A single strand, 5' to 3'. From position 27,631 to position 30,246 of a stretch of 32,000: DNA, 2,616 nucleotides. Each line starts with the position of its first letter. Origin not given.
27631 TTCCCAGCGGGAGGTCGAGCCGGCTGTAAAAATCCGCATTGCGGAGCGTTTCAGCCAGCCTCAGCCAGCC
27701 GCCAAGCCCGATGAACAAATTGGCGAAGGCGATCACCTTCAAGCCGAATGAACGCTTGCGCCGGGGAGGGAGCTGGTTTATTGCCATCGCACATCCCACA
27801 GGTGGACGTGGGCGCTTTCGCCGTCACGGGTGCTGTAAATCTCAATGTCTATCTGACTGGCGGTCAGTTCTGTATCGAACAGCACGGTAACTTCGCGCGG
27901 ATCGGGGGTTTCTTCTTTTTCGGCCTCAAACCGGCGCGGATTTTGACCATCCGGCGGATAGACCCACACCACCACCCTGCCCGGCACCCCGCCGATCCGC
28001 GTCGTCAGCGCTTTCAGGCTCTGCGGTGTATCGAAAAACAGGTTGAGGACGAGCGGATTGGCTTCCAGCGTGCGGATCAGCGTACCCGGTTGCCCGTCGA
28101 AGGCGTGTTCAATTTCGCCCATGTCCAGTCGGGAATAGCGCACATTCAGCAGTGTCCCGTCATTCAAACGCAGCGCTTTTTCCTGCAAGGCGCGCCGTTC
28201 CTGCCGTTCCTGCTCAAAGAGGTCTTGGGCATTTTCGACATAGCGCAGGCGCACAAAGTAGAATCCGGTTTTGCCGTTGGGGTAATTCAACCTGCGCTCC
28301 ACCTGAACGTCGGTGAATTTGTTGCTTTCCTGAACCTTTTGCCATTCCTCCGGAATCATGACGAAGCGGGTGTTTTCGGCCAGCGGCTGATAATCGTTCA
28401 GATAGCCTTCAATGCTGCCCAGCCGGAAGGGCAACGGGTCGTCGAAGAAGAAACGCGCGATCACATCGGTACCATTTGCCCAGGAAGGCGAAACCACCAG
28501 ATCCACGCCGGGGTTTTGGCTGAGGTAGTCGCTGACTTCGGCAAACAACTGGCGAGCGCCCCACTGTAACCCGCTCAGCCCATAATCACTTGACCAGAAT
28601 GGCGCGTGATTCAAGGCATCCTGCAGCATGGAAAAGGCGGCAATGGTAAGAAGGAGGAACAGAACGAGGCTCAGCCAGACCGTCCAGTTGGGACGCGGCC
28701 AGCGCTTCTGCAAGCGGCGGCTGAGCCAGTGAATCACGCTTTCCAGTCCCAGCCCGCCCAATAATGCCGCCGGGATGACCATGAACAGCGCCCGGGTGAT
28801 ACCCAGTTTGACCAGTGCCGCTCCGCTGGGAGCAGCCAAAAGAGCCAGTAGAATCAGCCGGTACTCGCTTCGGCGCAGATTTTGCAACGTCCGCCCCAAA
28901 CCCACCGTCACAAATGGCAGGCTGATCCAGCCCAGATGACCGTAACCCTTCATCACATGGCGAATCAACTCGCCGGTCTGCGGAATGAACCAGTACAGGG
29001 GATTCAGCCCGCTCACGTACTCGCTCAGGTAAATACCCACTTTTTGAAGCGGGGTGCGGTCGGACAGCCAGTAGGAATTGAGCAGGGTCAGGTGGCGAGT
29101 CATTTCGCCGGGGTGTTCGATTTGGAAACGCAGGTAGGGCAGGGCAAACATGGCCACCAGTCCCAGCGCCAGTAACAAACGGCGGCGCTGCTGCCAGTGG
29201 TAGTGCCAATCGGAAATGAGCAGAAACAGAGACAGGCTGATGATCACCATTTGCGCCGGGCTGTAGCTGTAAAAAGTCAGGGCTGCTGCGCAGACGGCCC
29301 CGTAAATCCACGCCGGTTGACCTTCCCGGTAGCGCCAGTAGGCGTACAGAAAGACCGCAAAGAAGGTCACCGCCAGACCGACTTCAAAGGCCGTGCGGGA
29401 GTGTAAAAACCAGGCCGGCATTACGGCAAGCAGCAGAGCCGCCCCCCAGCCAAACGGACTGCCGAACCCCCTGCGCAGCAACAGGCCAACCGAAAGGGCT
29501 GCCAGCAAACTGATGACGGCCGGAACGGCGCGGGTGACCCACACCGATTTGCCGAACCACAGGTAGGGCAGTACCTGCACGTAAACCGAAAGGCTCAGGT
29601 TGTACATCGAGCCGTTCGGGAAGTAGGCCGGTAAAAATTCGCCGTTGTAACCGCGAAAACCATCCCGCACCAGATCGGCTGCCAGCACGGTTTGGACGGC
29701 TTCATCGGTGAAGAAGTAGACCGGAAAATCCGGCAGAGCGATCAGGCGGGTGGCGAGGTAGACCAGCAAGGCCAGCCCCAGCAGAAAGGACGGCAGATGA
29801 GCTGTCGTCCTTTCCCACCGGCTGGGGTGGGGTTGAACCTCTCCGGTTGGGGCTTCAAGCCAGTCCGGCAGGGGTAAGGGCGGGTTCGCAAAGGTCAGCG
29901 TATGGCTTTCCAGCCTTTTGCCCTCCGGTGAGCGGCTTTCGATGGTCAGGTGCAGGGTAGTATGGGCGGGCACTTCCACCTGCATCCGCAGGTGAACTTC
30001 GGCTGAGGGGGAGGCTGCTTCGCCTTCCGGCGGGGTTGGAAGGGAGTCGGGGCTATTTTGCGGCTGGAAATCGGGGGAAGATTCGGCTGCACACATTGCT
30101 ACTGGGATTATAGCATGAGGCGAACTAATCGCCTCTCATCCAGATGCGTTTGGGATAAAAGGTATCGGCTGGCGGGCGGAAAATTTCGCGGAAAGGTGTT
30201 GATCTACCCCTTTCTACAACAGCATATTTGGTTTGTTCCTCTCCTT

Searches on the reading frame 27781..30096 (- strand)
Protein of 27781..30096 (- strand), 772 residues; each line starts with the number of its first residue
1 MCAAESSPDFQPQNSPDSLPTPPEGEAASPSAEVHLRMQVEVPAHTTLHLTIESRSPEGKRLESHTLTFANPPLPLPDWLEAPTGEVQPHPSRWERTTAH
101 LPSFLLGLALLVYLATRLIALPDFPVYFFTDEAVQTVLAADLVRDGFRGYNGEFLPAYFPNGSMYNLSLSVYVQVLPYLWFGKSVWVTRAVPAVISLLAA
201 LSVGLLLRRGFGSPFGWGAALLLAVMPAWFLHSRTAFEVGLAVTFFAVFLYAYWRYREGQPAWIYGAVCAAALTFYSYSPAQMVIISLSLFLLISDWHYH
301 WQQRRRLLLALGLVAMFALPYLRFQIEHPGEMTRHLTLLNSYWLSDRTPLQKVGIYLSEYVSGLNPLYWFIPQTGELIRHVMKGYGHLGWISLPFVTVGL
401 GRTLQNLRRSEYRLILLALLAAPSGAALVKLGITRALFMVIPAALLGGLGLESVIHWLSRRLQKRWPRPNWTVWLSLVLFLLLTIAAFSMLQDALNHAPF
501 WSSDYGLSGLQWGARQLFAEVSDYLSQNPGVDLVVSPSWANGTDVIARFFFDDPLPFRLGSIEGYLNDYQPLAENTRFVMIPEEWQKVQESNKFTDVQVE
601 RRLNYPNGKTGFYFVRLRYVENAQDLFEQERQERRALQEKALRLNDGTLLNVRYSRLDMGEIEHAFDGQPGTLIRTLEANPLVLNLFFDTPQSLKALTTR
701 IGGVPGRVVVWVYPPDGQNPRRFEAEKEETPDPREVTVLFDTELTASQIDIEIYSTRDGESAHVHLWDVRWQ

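Call 90: search_protein_families(library=pfam, proteins=[window:27781-30096:-], max_evalue=0.0001)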
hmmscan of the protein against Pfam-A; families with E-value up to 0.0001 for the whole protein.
window:27781-30096:- (772 aa): 1 family
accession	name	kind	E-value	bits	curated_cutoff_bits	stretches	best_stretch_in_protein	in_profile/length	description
PF13231.12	PMT_2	-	5.6e-09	36.8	26.1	1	172-320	8-156/160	Dolichyl-phosphate-mannose-protein mannosyltransferase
